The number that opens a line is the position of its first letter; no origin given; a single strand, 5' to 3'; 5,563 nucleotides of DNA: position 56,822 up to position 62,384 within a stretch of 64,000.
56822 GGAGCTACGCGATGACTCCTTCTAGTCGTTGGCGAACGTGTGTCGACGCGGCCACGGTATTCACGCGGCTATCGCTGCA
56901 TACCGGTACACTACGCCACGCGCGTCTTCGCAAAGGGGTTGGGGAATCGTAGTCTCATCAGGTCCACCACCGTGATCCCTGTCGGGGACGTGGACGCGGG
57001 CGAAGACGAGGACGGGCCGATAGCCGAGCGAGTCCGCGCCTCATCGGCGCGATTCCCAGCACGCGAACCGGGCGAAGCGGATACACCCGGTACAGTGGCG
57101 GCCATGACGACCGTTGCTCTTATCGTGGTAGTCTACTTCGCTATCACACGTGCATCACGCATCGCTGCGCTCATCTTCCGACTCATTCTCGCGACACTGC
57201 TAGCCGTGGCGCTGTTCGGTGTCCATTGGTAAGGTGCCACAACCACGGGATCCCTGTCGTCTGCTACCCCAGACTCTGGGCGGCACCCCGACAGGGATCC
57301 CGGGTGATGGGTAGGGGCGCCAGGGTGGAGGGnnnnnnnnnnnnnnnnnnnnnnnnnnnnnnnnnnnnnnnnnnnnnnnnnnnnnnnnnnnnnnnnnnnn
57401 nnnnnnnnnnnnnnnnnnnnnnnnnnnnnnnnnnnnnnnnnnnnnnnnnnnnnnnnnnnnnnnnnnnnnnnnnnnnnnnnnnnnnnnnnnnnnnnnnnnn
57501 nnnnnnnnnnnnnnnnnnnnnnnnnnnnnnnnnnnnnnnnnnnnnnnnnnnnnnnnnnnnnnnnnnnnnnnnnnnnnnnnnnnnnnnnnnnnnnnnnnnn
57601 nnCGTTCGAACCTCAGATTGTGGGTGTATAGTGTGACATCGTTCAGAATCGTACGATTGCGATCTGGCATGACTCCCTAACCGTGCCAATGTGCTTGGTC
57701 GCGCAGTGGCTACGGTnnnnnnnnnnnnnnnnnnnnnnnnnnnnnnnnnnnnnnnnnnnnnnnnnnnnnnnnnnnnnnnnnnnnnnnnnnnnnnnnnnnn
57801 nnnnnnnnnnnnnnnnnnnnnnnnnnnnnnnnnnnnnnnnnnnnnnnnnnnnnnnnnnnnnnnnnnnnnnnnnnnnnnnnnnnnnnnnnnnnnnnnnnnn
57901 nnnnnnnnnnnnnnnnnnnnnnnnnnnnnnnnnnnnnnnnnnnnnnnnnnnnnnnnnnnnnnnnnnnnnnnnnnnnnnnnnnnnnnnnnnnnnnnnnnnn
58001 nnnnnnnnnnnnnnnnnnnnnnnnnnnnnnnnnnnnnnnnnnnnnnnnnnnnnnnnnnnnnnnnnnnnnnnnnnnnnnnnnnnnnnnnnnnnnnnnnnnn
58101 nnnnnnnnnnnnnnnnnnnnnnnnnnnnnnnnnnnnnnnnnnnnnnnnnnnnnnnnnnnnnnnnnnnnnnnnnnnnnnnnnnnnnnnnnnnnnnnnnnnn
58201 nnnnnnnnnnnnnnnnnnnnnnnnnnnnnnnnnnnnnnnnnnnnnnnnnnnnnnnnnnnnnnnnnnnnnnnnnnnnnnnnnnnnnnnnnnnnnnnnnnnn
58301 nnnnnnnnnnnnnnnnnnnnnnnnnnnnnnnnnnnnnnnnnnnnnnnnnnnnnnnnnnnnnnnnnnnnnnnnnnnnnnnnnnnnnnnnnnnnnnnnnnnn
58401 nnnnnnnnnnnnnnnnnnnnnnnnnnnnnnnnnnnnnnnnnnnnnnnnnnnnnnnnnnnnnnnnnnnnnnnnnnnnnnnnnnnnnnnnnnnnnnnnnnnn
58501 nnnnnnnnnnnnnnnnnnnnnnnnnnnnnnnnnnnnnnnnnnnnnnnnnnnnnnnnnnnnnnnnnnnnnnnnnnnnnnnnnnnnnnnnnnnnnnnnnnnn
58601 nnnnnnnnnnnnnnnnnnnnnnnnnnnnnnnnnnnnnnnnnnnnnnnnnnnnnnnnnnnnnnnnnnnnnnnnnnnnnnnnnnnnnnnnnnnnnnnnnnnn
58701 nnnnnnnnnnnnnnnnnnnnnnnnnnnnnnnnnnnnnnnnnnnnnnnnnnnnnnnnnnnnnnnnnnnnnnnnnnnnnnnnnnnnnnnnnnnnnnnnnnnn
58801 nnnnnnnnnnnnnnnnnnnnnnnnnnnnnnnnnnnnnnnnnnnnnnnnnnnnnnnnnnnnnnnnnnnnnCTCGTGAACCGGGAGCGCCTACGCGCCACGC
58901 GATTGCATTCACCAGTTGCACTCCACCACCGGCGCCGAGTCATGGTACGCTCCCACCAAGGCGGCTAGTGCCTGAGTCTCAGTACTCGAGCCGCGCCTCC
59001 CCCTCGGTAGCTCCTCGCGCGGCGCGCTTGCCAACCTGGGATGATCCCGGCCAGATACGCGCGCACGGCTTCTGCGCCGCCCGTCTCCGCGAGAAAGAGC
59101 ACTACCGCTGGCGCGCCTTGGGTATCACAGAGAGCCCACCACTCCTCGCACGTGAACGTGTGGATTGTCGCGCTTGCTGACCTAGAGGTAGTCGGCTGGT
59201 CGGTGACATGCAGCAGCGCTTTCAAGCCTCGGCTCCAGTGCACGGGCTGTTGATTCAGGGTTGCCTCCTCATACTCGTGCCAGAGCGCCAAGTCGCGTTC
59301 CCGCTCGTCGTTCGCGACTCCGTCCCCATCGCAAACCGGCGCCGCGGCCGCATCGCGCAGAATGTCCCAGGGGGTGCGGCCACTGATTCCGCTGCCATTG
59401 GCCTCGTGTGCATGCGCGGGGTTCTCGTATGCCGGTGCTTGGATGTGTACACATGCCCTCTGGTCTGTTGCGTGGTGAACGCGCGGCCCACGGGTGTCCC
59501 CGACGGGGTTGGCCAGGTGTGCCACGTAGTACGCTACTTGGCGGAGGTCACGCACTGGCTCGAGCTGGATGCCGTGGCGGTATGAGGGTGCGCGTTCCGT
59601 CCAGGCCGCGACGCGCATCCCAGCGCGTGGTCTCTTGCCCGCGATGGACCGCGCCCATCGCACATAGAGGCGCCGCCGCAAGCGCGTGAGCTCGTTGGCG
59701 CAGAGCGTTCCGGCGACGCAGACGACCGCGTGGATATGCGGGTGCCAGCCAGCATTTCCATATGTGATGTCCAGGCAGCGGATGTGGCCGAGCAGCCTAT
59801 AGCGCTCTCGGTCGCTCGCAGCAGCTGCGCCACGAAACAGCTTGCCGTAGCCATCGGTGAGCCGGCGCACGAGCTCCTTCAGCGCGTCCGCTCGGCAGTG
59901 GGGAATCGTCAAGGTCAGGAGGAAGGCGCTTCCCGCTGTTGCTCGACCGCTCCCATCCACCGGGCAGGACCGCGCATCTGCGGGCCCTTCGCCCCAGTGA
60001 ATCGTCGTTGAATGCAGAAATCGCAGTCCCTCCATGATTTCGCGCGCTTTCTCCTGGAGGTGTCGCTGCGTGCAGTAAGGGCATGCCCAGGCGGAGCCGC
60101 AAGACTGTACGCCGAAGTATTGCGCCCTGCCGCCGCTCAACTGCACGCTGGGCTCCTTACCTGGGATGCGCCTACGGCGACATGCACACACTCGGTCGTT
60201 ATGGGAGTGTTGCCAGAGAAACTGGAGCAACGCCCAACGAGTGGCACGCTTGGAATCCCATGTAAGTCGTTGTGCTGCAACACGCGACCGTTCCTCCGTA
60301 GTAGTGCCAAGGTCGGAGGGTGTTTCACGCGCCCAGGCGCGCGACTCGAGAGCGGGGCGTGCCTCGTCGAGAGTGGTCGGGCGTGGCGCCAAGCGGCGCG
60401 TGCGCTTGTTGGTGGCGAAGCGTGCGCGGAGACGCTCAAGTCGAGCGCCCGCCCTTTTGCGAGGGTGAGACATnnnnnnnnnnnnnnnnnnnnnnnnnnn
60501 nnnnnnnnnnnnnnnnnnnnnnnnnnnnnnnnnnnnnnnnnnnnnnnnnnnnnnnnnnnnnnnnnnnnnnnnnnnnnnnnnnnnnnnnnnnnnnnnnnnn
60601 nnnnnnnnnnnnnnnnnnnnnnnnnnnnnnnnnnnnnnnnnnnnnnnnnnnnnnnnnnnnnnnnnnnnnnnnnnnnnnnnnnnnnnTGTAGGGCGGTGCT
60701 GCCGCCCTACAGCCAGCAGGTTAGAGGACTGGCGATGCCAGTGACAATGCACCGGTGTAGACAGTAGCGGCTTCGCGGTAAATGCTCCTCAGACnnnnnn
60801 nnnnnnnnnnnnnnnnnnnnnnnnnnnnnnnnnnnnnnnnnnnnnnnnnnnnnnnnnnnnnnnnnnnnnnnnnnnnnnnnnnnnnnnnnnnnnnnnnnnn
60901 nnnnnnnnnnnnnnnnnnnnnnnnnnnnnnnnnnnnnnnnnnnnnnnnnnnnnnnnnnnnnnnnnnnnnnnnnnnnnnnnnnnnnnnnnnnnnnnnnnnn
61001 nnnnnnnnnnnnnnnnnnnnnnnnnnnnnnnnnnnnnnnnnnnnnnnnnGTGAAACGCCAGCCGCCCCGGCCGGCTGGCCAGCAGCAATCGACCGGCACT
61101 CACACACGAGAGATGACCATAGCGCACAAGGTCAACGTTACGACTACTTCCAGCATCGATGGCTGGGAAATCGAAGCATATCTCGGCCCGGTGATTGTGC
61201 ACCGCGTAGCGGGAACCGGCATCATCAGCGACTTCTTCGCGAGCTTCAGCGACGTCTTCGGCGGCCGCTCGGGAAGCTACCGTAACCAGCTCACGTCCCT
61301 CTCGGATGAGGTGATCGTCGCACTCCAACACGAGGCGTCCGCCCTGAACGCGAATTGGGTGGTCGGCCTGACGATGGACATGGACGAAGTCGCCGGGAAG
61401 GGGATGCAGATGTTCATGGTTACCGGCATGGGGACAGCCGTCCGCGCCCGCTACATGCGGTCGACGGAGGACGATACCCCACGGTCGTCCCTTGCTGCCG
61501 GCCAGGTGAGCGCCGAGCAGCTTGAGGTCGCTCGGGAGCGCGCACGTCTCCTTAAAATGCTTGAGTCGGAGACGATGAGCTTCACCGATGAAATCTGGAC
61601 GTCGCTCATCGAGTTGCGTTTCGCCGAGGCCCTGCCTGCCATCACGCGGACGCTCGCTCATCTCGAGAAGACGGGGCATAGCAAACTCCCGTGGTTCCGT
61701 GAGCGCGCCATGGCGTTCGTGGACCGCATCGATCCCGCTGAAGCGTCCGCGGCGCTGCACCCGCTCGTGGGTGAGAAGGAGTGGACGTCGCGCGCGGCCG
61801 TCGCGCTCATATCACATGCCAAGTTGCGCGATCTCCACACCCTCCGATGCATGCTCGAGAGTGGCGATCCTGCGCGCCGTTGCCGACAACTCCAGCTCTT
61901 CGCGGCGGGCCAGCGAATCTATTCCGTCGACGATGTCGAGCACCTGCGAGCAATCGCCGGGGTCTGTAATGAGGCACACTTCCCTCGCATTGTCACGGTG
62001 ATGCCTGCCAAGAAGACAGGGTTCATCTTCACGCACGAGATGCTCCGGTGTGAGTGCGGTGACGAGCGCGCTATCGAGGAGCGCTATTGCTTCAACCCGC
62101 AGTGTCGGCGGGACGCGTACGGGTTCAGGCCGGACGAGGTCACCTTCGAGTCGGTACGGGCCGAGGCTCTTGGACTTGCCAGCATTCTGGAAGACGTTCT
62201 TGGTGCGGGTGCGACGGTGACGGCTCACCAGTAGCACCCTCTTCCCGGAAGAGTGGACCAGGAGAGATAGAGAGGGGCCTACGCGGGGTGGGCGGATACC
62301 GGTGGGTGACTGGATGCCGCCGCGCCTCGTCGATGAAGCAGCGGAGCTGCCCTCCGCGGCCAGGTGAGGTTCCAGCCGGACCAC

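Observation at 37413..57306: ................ repeat family (about 10 copies) punctuating the accessory region at module boundaries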

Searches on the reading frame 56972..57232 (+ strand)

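Call 22: search_protein_families(library=pfam, proteins=[window:56972-57232:+], max_evalue=0.1)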
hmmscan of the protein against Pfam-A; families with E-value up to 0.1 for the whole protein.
window:56972-57232:+ (86 aa): 2 families
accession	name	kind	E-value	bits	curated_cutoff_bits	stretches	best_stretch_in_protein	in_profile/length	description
PF11168.14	DUF2955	-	0.0034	17.7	25.5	1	41-81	96-136/140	Protein of unknown function (DUF2955)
PF19747.4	DUF6234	-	0.075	13.9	27.5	1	22-84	33-96/129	Family of unknown function (DUF6234)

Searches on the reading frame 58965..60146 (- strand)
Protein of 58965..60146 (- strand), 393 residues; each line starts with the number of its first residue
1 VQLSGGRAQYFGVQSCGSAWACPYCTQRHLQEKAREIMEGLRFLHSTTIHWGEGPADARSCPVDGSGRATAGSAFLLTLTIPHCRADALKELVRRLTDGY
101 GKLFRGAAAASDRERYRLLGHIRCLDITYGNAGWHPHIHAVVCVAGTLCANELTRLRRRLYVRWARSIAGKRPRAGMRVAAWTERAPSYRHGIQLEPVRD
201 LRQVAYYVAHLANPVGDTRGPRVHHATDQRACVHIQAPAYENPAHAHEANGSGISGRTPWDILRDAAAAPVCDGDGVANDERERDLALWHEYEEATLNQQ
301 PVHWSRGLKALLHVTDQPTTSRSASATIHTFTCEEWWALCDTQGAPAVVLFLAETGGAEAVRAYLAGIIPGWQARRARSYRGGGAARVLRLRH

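Call 22: search_protein_families(library=pfam, proteins=[window:58965-60146:-], max_evalue=0.1)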
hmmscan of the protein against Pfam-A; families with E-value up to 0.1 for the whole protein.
window:58965-60146:- (393 aa): 1 family
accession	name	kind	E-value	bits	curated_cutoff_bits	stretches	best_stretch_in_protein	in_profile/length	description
PF01446.23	Rep_1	-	2.9e-08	33.9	33.2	1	73-146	47-117/253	Replication protein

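Call 24: search_protein_families(library=ncbifam, proteins=[window:58965-60146:-], max_evalue=0.01)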
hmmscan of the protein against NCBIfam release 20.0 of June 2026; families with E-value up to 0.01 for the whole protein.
window:58965-60146:- (393 aa): 0 families

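Call 38: list_cluster_members(proteins=[P0001, window:58965-60146:-, window:55717-56652:+, window:15510-17531:+])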
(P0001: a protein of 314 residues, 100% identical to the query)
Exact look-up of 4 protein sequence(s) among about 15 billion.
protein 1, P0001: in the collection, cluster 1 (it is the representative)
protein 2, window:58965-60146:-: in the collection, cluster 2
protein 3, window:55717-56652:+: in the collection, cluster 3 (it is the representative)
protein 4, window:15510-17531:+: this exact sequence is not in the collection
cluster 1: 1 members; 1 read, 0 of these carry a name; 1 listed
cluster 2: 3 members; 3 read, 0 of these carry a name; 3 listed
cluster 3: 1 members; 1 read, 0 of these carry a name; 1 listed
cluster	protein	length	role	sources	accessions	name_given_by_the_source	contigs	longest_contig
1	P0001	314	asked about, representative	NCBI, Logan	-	-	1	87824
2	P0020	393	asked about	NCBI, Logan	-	-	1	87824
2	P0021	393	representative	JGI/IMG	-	-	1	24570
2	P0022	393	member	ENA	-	-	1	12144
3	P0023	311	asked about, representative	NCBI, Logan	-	-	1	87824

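Call 52: search_dna_similar(query=window:58965-60146:-, collection=plasmids, mode=protein, max_rows=10)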
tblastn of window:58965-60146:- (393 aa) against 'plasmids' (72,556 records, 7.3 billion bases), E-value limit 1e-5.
Records with a match: 111; places in all: 117; records where one place covers at least 80% of the query: 42.
Best place of each record, by identity: <60% 111.
By first word of the organism name: Acinetobacter 37; Streptomyces 11; Pseudomonas 8; Psychrobacter 7; uncultured 6; Bacillus 6; Aeromonas 5; Bifidobacterium 4; Corynebacterium 3; Comamonas 2; and 17 more.
By predicted mobility (MOB-suite, as given by PLSDB): non-mobilizable 111.
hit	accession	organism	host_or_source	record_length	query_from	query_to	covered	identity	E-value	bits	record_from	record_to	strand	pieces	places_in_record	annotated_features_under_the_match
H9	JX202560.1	uncultured bacterium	-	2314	10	371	92%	25.7%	3e-16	88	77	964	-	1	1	rep: Rep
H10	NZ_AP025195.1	Comamonas thiooxydans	-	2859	6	368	92%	25.5%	1e-17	92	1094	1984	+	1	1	protein rep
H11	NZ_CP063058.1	Comamonas thiooxydans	Homo sapiens,whole genome ...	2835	6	368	92%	25.5%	4e-17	91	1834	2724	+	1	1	protein rep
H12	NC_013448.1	Nocardia aobensis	-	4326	8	357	89%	26.4%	3e-20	100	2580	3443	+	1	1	protein rep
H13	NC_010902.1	Cupriavidus taiwanensis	-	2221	8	368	92%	25.3%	7e-19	96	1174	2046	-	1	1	none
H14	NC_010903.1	Cupriavidus taiwanensis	-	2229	8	368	92%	25.3%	7e-19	96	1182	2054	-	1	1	none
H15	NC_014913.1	Pseudonocardia autotrophica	-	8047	8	365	91%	25.5%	3e-11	73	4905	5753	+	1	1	protein rep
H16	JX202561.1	uncultured bacterium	-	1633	6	368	92%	24.9%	1e-16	88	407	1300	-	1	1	repA: plasmid replication initiation protein RepA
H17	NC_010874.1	Nocardia sp. 107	-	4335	8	365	91%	25.0%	2e-19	98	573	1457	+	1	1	protein rep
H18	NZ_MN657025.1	Psychrobacter sp.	-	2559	6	327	82%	27.7%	4e-14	81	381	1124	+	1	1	protein rep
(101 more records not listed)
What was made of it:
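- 56988..60661 (.): Backbone block shared with the related element. It holds a small ORF, an 89-aa ORF and the rolling-circle Rep_1 gene (58965-60146, -). The protein is distantly related to the Rep proteins of small plasmids (call 52).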

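Call 56: search_protein_families(library=pfam, proteins=[L164:6081-6419:-, L164:13259-13879:-, L164:13930-14490:-, L164:4762-6084:+], max_evalue=0.01)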
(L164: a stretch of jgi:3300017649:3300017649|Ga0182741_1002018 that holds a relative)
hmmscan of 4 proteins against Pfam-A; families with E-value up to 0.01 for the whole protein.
L164:6081-6419:- (112 aa): 0 families

L164:13259-13879:- (206 aa): 0 families

L164:13930-14490:- (186 aa): 3 families
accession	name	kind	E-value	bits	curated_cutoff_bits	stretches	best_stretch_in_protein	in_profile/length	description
PF08772.16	Zn_ribbon_NOB1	-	0.0042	17.6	24.9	0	4-50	9-56/72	Nin one binding (NOB1) Zn-ribbon like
PF13240.11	Zn_Ribbon_1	-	0.0055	16.9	25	1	6-27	2-23/23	zinc-ribbon domain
PF12773.13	DZR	-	0.0068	17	27.3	0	6-24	27-45/45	Double zinc ribbon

L164:4762-6084:+ (440 aa): 1 family
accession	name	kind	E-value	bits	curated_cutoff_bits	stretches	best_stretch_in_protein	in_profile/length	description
PF00589.27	Phage_integrase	-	1.3e-06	28.7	27.1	1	245-402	35-170/172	Phage integrase family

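Call 75: find_homologous_proteins(query=window:58965-60146:-, max_evalue=1e-20)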
Query window:58965-60146:- (393 aa): 3 proteins with E <= 1e-20 among 8000 candidates.
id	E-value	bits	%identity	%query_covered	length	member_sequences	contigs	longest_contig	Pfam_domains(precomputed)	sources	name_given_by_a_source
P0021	2.3e-251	852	94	100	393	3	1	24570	PF01446.24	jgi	-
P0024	6.8e-85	304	44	96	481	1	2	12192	PF01446.24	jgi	jgi:hypothetical protein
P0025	2.4e-32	131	31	94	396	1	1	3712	-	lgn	-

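Call 76: find_encoding_contigs(protein=P0024, flank=10000, max_places=3)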
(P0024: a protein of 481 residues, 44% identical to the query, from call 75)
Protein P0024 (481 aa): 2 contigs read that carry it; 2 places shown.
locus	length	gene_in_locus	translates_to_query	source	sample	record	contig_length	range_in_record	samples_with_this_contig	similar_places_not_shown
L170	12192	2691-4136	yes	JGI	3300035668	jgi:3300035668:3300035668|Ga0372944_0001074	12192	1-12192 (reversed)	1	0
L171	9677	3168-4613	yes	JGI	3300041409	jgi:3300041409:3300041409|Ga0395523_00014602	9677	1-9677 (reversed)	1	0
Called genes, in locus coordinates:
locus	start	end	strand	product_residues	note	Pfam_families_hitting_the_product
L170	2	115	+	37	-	?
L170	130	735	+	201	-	PF13385:Laminin_G_3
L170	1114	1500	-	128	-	-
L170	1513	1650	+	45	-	-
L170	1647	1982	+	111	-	-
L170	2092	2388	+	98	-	-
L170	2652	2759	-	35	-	-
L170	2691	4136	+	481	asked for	PF01446:Rep_1 (faint)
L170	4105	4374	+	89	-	-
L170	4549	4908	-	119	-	-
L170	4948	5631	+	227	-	-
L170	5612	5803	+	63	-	-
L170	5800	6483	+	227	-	-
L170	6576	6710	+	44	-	-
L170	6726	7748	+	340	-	-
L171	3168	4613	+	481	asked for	PF01446:Rep_1 (faint)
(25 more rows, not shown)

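Call 77: find_encoding_contigs(protein=P0025, flank=10000, max_places=2)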
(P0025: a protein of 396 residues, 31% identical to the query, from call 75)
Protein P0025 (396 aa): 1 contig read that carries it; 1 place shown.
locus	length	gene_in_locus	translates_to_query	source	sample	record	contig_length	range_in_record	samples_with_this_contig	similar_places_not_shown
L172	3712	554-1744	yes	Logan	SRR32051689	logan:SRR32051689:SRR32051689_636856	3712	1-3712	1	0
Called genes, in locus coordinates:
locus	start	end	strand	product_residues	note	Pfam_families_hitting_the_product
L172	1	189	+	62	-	?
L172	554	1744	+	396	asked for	-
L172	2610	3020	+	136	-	-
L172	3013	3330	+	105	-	-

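Call 80: find_related_loci(query=window:58965-60146:-, collection=viral_contigs, flank=10000)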
Query window:58965-60146:- (393 aa) in viral_contigs; peptide patterns used: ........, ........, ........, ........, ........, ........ (x = any residue, [..] = any of these).
7 stretches matched a pattern; 1 encode a relative of the query (tblastn E <= 1e-3); 1 distinct loci.
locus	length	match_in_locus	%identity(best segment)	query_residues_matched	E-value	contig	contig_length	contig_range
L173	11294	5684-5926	35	116-185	1e-5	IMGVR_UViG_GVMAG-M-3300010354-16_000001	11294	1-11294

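Call 97: search_protein_families(library=phrogs, proteins=[window:58965-60146:-], max_evalue=0.01)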
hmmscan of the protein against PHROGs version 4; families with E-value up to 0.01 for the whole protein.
window:58965-60146:- (393 aa): 1 family
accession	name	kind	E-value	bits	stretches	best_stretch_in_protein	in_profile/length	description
phrog_11698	-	unknown function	1.1e-34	121.3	1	7-169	69-209/394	-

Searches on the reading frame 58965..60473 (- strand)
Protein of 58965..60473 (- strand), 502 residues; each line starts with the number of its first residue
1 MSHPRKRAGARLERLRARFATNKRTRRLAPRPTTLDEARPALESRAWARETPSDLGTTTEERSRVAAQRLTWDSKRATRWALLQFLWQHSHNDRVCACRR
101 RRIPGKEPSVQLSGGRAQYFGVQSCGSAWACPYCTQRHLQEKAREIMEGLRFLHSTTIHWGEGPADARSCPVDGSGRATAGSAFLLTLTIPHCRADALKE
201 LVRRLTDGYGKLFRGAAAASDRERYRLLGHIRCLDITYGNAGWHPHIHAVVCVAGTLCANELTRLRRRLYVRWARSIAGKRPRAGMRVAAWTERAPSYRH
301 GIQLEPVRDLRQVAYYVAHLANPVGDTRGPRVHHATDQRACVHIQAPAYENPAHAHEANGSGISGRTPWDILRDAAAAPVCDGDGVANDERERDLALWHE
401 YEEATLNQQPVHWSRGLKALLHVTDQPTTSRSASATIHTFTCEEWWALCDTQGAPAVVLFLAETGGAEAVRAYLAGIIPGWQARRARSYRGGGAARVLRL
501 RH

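Call 8: search_protein_families(library=pfam, proteins=[window:58965-60473:-], max_evalue=0.01)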
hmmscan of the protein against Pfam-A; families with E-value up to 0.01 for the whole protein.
window:58965-60473:- (502 aa): 1 family
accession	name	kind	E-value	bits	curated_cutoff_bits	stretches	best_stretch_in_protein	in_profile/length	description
PF01446.23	Rep_1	-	5.1e-08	33.1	33.2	1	182-255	47-117/253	Replication protein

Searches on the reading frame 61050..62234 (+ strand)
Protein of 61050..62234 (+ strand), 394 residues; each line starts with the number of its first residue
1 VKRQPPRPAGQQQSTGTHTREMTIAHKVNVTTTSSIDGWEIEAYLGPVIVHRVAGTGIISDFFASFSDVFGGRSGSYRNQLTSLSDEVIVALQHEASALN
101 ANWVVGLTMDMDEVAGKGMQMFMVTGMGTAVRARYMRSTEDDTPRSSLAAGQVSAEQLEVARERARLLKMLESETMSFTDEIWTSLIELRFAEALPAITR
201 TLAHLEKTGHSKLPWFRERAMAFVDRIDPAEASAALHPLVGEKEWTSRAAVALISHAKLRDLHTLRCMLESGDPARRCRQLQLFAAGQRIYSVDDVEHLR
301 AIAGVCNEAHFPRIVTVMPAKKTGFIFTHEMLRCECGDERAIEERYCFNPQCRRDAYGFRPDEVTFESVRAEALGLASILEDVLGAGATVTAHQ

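Call 8: search_protein_families(library=pfam, proteins=[window:61050-62234:+], max_evalue=0.01)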
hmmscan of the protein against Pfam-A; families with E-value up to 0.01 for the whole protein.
window:61050-62234:+ (394 aa): 1 family
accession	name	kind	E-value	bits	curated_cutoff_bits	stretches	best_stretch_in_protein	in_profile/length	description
PF01906.23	YbjQ_1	-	2.2e-22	80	23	1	29-132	2-102/103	Putative heavy-metal-binding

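Call 57: find_encoding_contigs(protein=window:61113-62234:+, flank=10000, max_places=4)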
Protein window:61113-62234:+ (373 aa): 1 contig read that carries it; 1 place shown.
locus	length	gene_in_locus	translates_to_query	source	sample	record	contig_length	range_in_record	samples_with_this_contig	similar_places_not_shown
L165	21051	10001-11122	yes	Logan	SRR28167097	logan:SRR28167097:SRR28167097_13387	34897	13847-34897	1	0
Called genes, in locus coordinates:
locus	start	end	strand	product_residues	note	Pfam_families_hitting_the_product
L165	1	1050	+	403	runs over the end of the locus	PF01555:N6_N4_Mtase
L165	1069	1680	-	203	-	PF02923:BamHI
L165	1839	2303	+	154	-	-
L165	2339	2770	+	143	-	-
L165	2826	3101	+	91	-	-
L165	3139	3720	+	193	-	-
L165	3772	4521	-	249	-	-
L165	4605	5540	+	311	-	-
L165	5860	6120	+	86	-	-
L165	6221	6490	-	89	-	-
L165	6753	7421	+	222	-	-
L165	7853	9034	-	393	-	PF01446:Rep_1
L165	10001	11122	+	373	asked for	PF01906:YbjQ_1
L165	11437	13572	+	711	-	-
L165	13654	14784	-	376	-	-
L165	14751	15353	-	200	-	-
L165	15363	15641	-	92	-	-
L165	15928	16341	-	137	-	-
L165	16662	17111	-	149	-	-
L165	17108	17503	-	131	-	-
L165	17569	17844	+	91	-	-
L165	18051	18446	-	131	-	-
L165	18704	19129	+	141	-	-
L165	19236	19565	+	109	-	-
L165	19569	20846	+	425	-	PF00589:Phage_integrase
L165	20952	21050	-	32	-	?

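Call 70: search_protein_families(library=pfam, proteins=[L165:11437-13572:+, L165:13654-14784:-, L165:14751-15353:-, L165:15363-15641:-, L165:15928-16341:-, L165:16662-17111:-, L165:17108-17503:-, L165:18704-19129:+, L165:19236-19565:+, L165:19569-20846:+], max_evalue=0.01)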
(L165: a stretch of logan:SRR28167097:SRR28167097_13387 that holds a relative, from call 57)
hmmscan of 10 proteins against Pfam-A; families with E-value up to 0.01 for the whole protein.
L165:11437-13572:+ (711 aa): 2 families
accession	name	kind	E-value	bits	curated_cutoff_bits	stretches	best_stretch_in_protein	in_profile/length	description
PF10754.15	DUF2569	-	4.4e-05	24.4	26.5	1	243-390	2-142/143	Protein of unknown function (DUF2569)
PF13248.11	Zn_ribbon_3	-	0.0023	17.8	27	1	155-175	2-22/26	zinc-ribbon domain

L165:13654-14784:- (376 aa): 1 family
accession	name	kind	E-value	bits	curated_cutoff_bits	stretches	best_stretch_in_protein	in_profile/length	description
PF01939.22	NucS_C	-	0.00017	22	24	1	28-107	3-79/124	Endonuclease NucS C-terminal domain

L165:14751-15353:- (200 aa): 0 families

L165:15363-15641:- (92 aa): 0 families

L165:15928-16341:- (137 aa): 0 families

L165:16662-17111:- (149 aa): 0 families

L165:17108-17503:- (131 aa): 0 families

L165:18704-19129:+ (141 aa): 0 families

L165:19236-19565:+ (109 aa): 0 families

L165:19569-20846:+ (425 aa): 1 family
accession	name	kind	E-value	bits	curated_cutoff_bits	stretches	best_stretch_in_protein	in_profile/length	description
PF00589.27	Phage_integrase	-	6.8e-09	36.2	27.1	1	236-389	31-168/172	Phage integrase family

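Call 81: find_related_loci(query=L165:18051-18446:-, collection=viral_contigs, flank=10000)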
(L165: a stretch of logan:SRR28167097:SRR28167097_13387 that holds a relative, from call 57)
Query L165:18051-18446:- (131 aa) in viral_contigs; peptide patterns used: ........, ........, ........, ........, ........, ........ (x = any residue, [..] = any of these).
32 stretches matched a pattern, but none encodes a relative of the query by tblastn (E <= 1e-3).

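Call 82: find_homologous_proteins(query=L165:18051-18446:-, max_evalue=0.00001)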
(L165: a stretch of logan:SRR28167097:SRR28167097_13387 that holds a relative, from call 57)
Query L165:18051-18446:- (131 aa): 2 proteins with E <= 0.00001 among 19 candidates.
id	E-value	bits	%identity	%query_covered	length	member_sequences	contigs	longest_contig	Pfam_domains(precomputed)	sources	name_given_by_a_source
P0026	4.1e-85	301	98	100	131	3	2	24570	-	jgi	-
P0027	2.0e-53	198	77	85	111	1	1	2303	-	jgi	jgi:hypothetical protein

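Call 83: find_encoding_contigs(protein=P0027, flank=10000, max_places=3)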
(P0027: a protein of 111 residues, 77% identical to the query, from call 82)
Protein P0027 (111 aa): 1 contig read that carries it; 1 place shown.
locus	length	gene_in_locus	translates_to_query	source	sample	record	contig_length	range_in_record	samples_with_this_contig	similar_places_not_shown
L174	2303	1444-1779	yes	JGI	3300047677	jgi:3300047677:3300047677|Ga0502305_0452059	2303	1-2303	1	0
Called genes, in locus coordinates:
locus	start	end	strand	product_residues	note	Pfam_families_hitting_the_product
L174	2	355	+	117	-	?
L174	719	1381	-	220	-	-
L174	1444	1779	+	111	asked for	-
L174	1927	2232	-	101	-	-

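Call 95: search_protein_families(library=padloc, proteins=[window:61113-62234:+, L165:11437-13572:+, L165:13654-14784:-], max_evalue=0.001)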
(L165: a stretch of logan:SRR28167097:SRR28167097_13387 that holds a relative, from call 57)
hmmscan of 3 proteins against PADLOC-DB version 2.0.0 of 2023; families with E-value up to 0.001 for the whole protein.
window:61113-62234:+ (373 aa): 0 families

L165:11437-13572:+ (711 aa): 0 families

L165:13654-14784:- (376 aa): 7 families
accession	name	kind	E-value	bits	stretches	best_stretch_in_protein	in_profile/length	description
PDLC04909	PDC-S11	-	1.7e-129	430.3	2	140-372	118-344/347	-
PDLC04915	PDC-S11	-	3.5e-100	333.9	2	1-124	1-125/379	-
PDLC04913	PDC-S11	-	1.8e-57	193.1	1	8-263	8-242/375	-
PDLC04910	PDC-S11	-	3e-41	139.9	2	7-120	7-119/359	-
PDLC04916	PDC-S11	-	1.8e-35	120.7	1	17-236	15-203/358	-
PDLC04944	PDC-S18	-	6.8e-07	26.9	1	24-96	20-90/307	-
PDLC04946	PDC-S18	-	1.1e-05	22.7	1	24-95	39-108/365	-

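Call 97: search_protein_families(library=phrogs, proteins=[L165:18051-18446:-, L165:16662-17111:-, L165:17108-17503:-, L165:18704-19129:+, L165:19236-19565:+], max_evalue=0.01)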
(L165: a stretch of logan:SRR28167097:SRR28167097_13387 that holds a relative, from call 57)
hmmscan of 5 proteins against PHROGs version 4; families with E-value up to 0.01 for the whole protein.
L165:18051-18446:- (131 aa): 0 families

L165:16662-17111:- (149 aa): 0 families

L165:17108-17503:- (131 aa): 0 families

L165:18704-19129:+ (141 aa): 0 families

L165:19236-19565:+ (109 aa): 0 families
